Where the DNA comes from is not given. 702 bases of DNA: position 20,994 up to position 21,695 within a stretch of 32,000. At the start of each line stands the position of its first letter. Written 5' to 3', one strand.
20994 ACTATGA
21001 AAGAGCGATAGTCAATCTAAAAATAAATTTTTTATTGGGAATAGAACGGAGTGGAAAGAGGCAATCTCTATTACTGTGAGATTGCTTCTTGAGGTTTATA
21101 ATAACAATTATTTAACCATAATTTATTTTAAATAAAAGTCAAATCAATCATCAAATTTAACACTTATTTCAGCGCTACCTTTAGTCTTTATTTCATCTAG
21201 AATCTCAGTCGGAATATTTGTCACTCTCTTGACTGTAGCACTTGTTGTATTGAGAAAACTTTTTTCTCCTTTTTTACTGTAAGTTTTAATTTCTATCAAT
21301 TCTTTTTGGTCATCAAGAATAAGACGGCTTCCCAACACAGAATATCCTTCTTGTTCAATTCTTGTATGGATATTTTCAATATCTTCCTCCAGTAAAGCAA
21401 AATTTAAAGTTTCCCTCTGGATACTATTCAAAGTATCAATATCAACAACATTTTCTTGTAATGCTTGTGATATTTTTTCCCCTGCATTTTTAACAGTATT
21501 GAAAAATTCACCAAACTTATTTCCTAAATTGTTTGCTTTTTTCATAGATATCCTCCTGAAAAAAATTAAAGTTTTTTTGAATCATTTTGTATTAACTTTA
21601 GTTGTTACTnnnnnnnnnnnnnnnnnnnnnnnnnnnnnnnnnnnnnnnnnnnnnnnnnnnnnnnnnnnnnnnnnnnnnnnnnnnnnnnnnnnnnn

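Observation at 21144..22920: Intact, tightly coupled cassette of AAA+ ATPase, single-pass membrane protein and small soluble protein: candidate undescribed ATPase-gated effector system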

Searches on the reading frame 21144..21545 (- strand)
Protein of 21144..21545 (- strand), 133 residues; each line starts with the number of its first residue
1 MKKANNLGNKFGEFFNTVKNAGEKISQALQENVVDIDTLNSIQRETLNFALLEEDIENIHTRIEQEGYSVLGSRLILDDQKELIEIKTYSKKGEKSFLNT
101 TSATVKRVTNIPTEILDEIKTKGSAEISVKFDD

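Call 4: search_protein_families(library=pfam, proteins=[window:21144-21545:-], max_evalue=1)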
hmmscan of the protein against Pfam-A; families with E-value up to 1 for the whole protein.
window:21144-21545:- (133 aa): 0 families

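Call 5: search_protein_families(library=padloc, proteins=[window:21144-21545:-], max_evalue=1)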
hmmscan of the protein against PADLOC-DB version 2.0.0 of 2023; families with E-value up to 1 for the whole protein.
window:21144-21545:- (133 aa): 0 families

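Call 6: search_protein_families(library=ncbifam, proteins=[window:21144-21545:-], max_evalue=1)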
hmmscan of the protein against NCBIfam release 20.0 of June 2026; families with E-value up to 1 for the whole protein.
window:21144-21545:- (133 aa): 3 families
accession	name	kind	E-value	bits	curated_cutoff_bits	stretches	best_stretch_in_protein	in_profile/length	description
NF001908.0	PRK00668.1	equivalog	0.072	12.9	155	1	56-100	20-62/141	nucleoside-diphosphate kinase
TIGR02675.1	tape_meas_nterm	domain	0.11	12.8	21.35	1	5-48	2-44/75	tape measure protein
NF011114.0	PRK14542.1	equivalog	0.11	12.2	250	1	54-86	16-51/137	nucleoside-diphosphate kinase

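Call 13: find_homologous_proteins(query=window:21144-21545:-, max_evalue=0.01)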
Query window:21144-21545:- (133 aa): 63 proteins with E <= 0.01 among 102 candidates.
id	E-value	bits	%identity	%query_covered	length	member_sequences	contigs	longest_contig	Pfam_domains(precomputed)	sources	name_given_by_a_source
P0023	7.3e-75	267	98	100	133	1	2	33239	-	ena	-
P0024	8.2e-75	266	98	100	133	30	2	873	-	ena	-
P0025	2.1e-74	265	98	100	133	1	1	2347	-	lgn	-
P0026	8.4e-74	263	97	100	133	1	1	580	-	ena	-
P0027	2.4e-73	262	98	100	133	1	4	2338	-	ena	-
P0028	8.6e-73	260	97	100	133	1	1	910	-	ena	-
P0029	9.6e-73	260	97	100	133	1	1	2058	-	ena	-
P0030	4.2e-71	254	95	100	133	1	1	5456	-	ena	-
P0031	2.6e-69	249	93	100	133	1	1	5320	-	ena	-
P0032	3.8e-69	248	94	100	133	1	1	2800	-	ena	-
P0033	8.5e-69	247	92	100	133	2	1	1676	-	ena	-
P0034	2.0e-68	246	93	100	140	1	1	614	-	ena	-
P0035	5.3e-68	244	92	100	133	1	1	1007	-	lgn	-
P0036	9.1e-68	244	92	100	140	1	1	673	-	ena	-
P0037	1.0e-67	243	92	100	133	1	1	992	-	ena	-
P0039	1.2e-56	208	76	100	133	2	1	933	-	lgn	-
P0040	1.0e-55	205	77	96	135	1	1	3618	-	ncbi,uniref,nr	ncbi:hypothetical protein AFK68_05545 [Hydrocoleum sp. CS-953]|uniref:hypothetical protein n=1 Tax=H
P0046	2.5e-53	197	71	100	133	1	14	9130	-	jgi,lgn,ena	jgi:hypothetical protein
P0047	3.5e-53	197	73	96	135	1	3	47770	-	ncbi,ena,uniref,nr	ncbi:MAG: hypothetical protein F6K22_35350 [Okeania sp. SIO2F4]|uniref:hypothetical protein n=1 Tax=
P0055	4.8e-50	186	68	100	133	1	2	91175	-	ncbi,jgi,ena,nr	ncbi:MAG: hypothetical protein AUK43_03960 [Oscillatoriales cyanobacterium CG2_30_40_61]|nr:MAG: hyp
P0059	1.8e-48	181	65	100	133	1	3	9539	-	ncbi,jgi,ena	jgi:tRNA 2-selenouridine synthase SelU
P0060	2.0e-48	181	66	100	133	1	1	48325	-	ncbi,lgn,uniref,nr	ncbi:hypothetical protein PA905_40240 [Planktothrix agardhii CCAP 1459/11A]|uniref:Uncharacterized p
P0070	1.7e-46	175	63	100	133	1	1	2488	-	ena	-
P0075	1.2e-44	169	60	100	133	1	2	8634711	-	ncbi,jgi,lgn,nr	ncbi:MAG: hypothetical protein KME26_33985 [Oscillatoria princeps RMCB-10]|jgi:hypothetical protein|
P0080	5.4e-42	161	58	100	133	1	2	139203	-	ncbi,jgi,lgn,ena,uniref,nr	ncbi:MAG TPA: hypothetical protein IGS52_06625 [Oscillatoriaceae cyanobacterium M33_DOE_052]|uniref:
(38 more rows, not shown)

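Call 18: find_related_loci(query=A2, collection=genome_contigs, flank=6000)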
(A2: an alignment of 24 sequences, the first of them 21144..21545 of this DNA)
Query A2 (133 aa) in genome_contigs; peptide patterns used: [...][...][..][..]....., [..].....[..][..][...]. (x = any residue, [..] = any of these).
46 stretches matched a pattern; 14 encode a relative of the query (tblastn E <= 1e-3); 14 distinct loci.
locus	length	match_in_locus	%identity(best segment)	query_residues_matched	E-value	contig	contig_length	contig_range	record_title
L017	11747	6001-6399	75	1-133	8e-63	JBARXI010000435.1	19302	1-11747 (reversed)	MAG: Microcoleaceae cyanobacterium isolate MFD12174_ilm_asm_bin4 k127_15520, whole genome shotgun sequence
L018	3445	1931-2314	73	6-133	1e-61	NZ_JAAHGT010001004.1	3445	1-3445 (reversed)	MAG: Okeania sp. SIO2F4 2F4_NODE_1004, whole genome shotgun sequence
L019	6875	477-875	71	1-133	9e-60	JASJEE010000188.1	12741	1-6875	MAG: Microcoleaceae cyanobacterium MO_207.B10 MO_207.c_1031, whole genome shotgun sequence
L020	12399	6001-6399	71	1-133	2e-59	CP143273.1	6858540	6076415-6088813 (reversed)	MAG: Phormidium sp. isolate R1S1 chromosome, complete genome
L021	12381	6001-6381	73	6-132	6e-59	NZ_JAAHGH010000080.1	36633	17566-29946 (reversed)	MAG: Okeania sp. SIO2B3 2B3_NODE_80, whole genome shotgun sequence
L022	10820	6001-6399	68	1-133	3e-58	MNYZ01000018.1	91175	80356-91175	MAG: Oscillatoriales cyanobacterium CG2_30_40_61 cg2_3.0_scaffold_56_c, whole genome shotgun sequence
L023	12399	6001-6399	69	1-133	5e-58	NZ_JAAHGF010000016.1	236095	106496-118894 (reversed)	MAG: Okeania sp. SIO1I7 1I7_NODE_16, whole genome shotgun sequence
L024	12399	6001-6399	69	1-133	1e-56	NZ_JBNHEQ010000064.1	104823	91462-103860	Dapis sp. BLCC M172 NODE_123_length_104823_cov_47.419021, whole genome shotgun sequence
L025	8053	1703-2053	76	17-133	3e-56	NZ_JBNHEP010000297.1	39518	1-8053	Dapis sp. BLCC M229 strain BLCC-M229 NODE_269_length_39518_cov_60.922079, whole genome shotgun sequence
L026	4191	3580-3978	68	1-133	1e-55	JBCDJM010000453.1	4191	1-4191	MAG: Cyanobacteria bacterium P01_H01_bin.35 k141_819517_length_4191_cov_23.1812, whole genome shotgun sequence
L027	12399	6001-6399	64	1-133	5e-55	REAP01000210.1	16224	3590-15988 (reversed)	MAG: Oscillatoriales cyanobacterium isolate PH2015_01U_44_212 PH2015_01U_scaffold_693, whole genome shotgun sequence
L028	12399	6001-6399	60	1-133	3e-53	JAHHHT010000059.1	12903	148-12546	MAG: Oscillatoria princeps RMCB-10 scaffold_28_c1, whole genome shotgun sequence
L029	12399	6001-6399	58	1-133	5e-50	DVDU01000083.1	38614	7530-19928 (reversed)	MAG TPA_asm: Oscillatoriaceae cyanobacterium M33_DOE_052 k141_1761463, whole genome shotgun sequence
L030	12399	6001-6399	71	1-133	2e-60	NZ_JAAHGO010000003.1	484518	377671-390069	MAG: Okeania sp. SIO2C9 2C9_NODE_3, whole genome shotgun sequence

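Call 23: predict_structure(alignment_id=A2)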
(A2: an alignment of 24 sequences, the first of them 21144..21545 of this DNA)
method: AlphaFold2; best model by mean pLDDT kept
length: 133 residues; sequences in the alignment: 24
mean_pLDDT: 72.8   pTM: 0.66
mean pLDDT of the five models: 72.8, 72.2, 72.1, 71.8, 71.2
residues with pLDDT >= 90: 0; 70-90: 93; 50-70: 7; < 50: 33
segments of 3 or more residues with pLDDT < 50: 1-28, 31-34
pLDDT, mean of each block of 10 residues (from residue 1): 37 42 44 61 87 87 88 85 86 83 86 83 81 57
secondary structure, 60 per line:
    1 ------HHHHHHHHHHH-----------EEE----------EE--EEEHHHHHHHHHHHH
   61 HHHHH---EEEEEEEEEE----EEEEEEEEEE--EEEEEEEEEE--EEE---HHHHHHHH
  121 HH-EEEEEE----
elements in order: H7-17 E29-31 E46-48 H49-65 E69-78 E83-92 E95-104 E107-109 H113-122 E124-129

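Call 30: fold_search(model_id=the predicted structure, library=pdb)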
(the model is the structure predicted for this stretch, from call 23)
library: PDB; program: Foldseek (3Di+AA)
matches with E <= 10: 1578; with E <= 0.001: 0
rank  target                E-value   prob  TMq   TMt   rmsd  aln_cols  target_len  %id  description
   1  7uyx_A                5.9e-02  0.33  0.29  0.24  20.8       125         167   12  Structure of bacteriophage PA1c gp2 (released 2023-05-10)
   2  7uyx_B                6.7e-02  0.47  0.33  0.27  21.3       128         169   12  Structure of bacteriophage PA1c gp2 (released 2023-05-10)
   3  1jc4_A                9.2e-02  0.41  0.25  0.23   9.9        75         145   16  Crystal Structure of Se-Met Methylmalonyl-CoA Epimerase (released 2001-07-11)
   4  7uyx_D                9.8e-02  0.21  0.28  0.23  21.4       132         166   14  Structure of bacteriophage PA1c gp2 (released 2023-05-10)
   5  7uyx_C                1.1e-01  0.23  0.29  0.24  21.1       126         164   13  Structure of bacteriophage PA1c gp2 (released 2023-05-10)
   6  1jc5_D                1.4e-01  0.33  0.25  0.23   9.9        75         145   16  Crystal Structure of Native Methylmalonyl-CoA Epimerase (released 2001-07-11)
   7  5mwc_A                1.9e-01  0.13  0.18  0.11   6.4        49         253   12  Crystal structure of the genetically-encoded green calcium indicator NTnC in its calcium bound state (released 2018-02-14)
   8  8osi                  2.4e-01  0.10  0.17  0.07   8.4        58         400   12  Genetically encoded green ratiometric calcium indicator FNCaMP in calcium-bound state (released 2023-05-24)
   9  5cdl                  2.6e-01  0.54  0.32  0.14   8.4        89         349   11  Proline dipeptidase from Deinococcus radiodurans (selenomethionine derivative) (released 2016-08-10)
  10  8im3_C                2.6e-01  0.30  0.23  0.09  10.7        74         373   14  Crystal structure of human HPPD complexed with compound a10 (released 2023-10-18)
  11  3dcb                  2.6e-01  0.15  0.28  0.15  13.4       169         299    7  Crystal structure of the Drosophila kinesin family member NOD in complex with AMPPNP (released 2009-02-10)
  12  6cib_D                2.8e-01  0.30  0.28  0.12   6.8        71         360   14  The structure of YcaO from Methanopyrus kandleri bound with AMPPCP and Mg2+ (released 2018-03-21)
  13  6cib_E                2.8e-01  0.25  0.28  0.12   6.9        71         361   13  The structure of YcaO from Methanopyrus kandleri bound with AMPPCP and Mg2+ (released 2018-03-21)
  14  6ci7_B                2.8e-01  0.25  0.28  0.12   6.9        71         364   13  The structure of YcaO from Methanopyrus kandleri bound with AMPPCP and Mg2+ (released 2018-03-21)
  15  8im2_A                2.9e-01  0.28  0.23  0.09  10.4        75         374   12  Crystal structure of human HPPD complexed with NTBC (released 2023-10-18)
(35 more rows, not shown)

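Call 34: search_protein_families(library=phrogs, proteins=[window:21144-21545:-], max_evalue=0.1)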
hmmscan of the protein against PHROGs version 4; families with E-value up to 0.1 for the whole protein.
window:21144-21545:- (133 aa): 1 family
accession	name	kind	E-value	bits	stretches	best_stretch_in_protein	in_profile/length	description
phrog_9069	-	unknown function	0.06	14.5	0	10-32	5-27/99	-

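Call 49: find_related_loci(query=A2, collection=viral_contigs, flank=8000)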
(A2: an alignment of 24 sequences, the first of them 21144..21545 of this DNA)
Query A2 (133 aa) in viral_contigs; peptide patterns used: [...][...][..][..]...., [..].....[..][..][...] (x = any residue, [..] = any of these).
209 stretches matched a pattern, but none encodes a relative of the query by tblastn (E <= 1e-3).

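Call 57: search_protein_families(library=pfam, alignment_id=A2, max_evalue=10)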
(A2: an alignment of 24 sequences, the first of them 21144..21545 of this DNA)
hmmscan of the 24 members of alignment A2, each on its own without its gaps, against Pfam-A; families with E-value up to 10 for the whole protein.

A. member 1, window:21144-21545:- (133 aa): 0 families

B. families by the number of members that match (of 24 scanned): 19 families
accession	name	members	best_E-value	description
PF06381.16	Phage_portal_3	12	0.00076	Phage portal protein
PF07309.16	FlaF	2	0.0057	Flagellar protein FlaF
PF04937.20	DUF659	2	0.038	Protein of unknown function (DUF 659)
PF07244.20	POTRA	2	0.046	Surface antigen variable number repeat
PF07956.16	DUF1690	2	0.052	Protein of Unknown function (DUF1690)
PF22019.2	GlgB_N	2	0.12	alpha-1,4-glucan branching enzyme GlgB, N-terminal domain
PF09524.15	Phg_2220_C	2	0.37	Conserved phage C-terminus (Phg_2220_C)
PF01540.21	Lipoprotein_7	1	0.041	Adhesin lipoprotein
PF02403.27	Seryl_tRNA_N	1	0.051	Seryl-tRNA synthetase N-terminal domain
PF15956.11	DUF4760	1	0.064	Domain of unknown function (DUF4760)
PF21769.2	vRNAP_dom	1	0.089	Virion DNA-directed RNA polymerase domain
PF16677.11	GP3_package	1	0.13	DNA-packaging protein gp3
PF17951.6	FAS_meander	1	0.15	Fatty acid synthase meander beta sheet domain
PF11801.13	Tom37_C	1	0.15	Tom37 C-terminal domain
PF08702.15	Fib_alpha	1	0.19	Fibrinogen alpha/beta chain family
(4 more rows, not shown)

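Call 59: search_protein_families(library=pfam, proteins=[P0039, P0040, P0046, P0047, P0059, P0060, P0070, P0075, P0080, P0055], max_evalue=0.5)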
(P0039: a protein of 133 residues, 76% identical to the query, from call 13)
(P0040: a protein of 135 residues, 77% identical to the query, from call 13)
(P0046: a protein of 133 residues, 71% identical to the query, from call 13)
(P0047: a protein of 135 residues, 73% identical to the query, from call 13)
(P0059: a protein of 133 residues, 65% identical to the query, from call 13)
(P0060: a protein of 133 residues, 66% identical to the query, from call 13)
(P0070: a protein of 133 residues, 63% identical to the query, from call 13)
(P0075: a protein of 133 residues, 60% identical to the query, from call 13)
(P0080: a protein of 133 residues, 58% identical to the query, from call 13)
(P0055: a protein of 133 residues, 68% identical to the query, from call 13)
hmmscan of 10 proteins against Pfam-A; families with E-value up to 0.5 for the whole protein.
P0039 (133 aa): 1 family
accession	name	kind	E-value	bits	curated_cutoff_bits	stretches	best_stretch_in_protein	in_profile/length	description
PF06381.16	Phage_portal_3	-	0.00076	18.7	33.8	1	14-123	180-282/357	Phage portal protein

P0040 (135 aa): 1 family
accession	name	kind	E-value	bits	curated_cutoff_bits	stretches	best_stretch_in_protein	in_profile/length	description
PF06381.16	Phage_portal_3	-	0.015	14.4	33.8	1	22-125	183-282/357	Phage portal protein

P0046 (133 aa): 2 families
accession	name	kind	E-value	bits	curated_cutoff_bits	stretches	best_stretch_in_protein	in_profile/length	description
PF06381.16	Phage_portal_3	-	0.0031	16.7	33.8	1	15-116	181-275/357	Phage portal protein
PF17951.6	FAS_meander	-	0.15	12.3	23.1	1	79-131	60-113/146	Fatty acid synthase meander beta sheet domain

P0047 (135 aa): 0 families

P0059 (133 aa): 1 family
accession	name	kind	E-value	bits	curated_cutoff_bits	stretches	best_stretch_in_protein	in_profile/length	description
PF06381.16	Phage_portal_3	-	0.018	14.2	33.8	1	15-117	181-276/357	Phage portal protein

P0060 (133 aa): 1 family
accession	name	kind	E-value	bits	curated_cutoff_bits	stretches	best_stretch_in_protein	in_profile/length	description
PF06381.16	Phage_portal_3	-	0.007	15.6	33.8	1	15-123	181-282/357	Phage portal protein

P0070 (133 aa): 1 family
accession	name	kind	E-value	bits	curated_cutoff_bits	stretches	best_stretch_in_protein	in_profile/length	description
PF16677.11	GP3_package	-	0.13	12.9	29.4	0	12-53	59-101/105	DNA-packaging protein gp3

P0075 (133 aa): 2 families
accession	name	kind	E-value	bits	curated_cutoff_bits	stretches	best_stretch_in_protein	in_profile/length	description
PF01540.21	Lipoprotein_7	-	0.041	14.8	24.1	1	13-46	74-107/112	Adhesin lipoprotein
PF02403.27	Seryl_tRNA_N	-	0.051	14.3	28.2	1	47-121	2-78/108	Seryl-tRNA synthetase N-terminal domain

P0080 (133 aa): 0 families

P0055 (133 aa): 1 family
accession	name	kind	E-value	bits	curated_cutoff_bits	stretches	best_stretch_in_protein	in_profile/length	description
PF07309.16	FlaF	-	0.0057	17.1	23.6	0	75-116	69-110/113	Flagellar protein FlaF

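Call 63: fold_search(model_id=the predicted structure, library=viral)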
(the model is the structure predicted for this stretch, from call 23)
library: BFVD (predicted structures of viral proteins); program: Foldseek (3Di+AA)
matches with E <= 10: 1264; with E <= 0.001: 0
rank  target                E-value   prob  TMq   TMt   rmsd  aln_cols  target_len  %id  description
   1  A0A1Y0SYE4            1.9e-02  0.47  0.23  0.12  16.0        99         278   13  Uncharacterized protein [Pseudomonas phage Phabio]
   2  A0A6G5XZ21            2.2e-02  0.66  0.30  0.17   7.1       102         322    8  (no name in the UniProt tables at hand)
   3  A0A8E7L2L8            2.7e-02  0.57  0.27  0.31   8.0       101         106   13  Uncharacterized protein [Enterococcus phage 113]
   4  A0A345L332            2.9e-02  0.44  0.29  0.31  12.6       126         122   16  Uncharacterized protein [Gordonia phage Frokostdame]
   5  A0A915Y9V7            2.9e-02  0.35  0.30  0.22  18.9       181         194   13  (no name in the UniProt tables at hand)
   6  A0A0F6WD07            3.3e-02  0.44  0.24  0.27   9.4        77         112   14  Uncharacterized protein [Sinorhizobium phage phiN3]
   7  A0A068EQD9            4.5e-02  0.84  0.33  0.48   7.4        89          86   10  Uncharacterized protein [Bacillus phage CP-51]
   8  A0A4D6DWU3            4.5e-02  0.38  0.29  0.33  21.2       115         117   17  Uncharacterized protein [Edwardsiella phage pEt-SU]
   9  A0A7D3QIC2            4.8e-02  0.66  0.28  0.22   4.1        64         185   17  (no name in the UniProt tables at hand)
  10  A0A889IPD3            5.1e-02  0.44  0.28  0.35   6.0        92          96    6  (no name in the UniProt tables at hand)
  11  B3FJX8                5.5e-02  0.69  0.32  0.25  11.2        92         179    8  Uncharacterized protein [Pseudomonas phage 201phi2-1]
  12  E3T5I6                5.5e-02  0.06  0.15  0.06  27.0       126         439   20  Uncharacterized protein [Cafeteria roenbergensis virus (strain BV-PW1)]
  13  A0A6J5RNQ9            6.2e-02  0.84  0.41  0.38   4.7       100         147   13  Uncharacterized protein [uncultured Caudovirales phage]
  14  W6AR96                7.1e-02  0.28  0.22  0.18  12.4       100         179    9  Uncharacterized protein [Erwinia phage Ea35-70]
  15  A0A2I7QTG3            9.2e-02  0.54  0.31  0.37   8.3       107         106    9  (no name in the UniProt tables at hand)
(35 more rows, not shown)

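Call 96: search_solved_structures(query=A8, max_evalue=5)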
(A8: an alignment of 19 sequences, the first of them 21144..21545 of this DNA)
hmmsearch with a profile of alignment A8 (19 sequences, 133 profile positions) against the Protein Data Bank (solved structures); distinct sequences matched with E-value up to 5: 7.
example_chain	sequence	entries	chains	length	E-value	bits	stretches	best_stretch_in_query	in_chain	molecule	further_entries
9bra_R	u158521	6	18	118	0.12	15.5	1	79-118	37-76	V-type proton ATPase subunit G 2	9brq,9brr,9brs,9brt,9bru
6vq6_M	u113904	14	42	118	0.15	15.2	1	79-118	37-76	V-type proton ATPase subunit G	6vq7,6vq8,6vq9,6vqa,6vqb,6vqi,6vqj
6xbw_M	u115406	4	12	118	0.2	14.8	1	79-118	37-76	V-type proton ATPase subunit G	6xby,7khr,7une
4l8i_A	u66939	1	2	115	0.23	14.6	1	5-32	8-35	RSV epitope scaffold FFL_005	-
3rk2_C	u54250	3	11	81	0.58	13.3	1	3-68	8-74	Synaptosomal-associated protein 25 | SNAP25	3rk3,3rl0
1l4a_C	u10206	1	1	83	0.65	13.1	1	3-69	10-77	S-SNAP25 fusion protein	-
5yl9_A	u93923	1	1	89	0.7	13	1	10-63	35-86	Spike glycoprotein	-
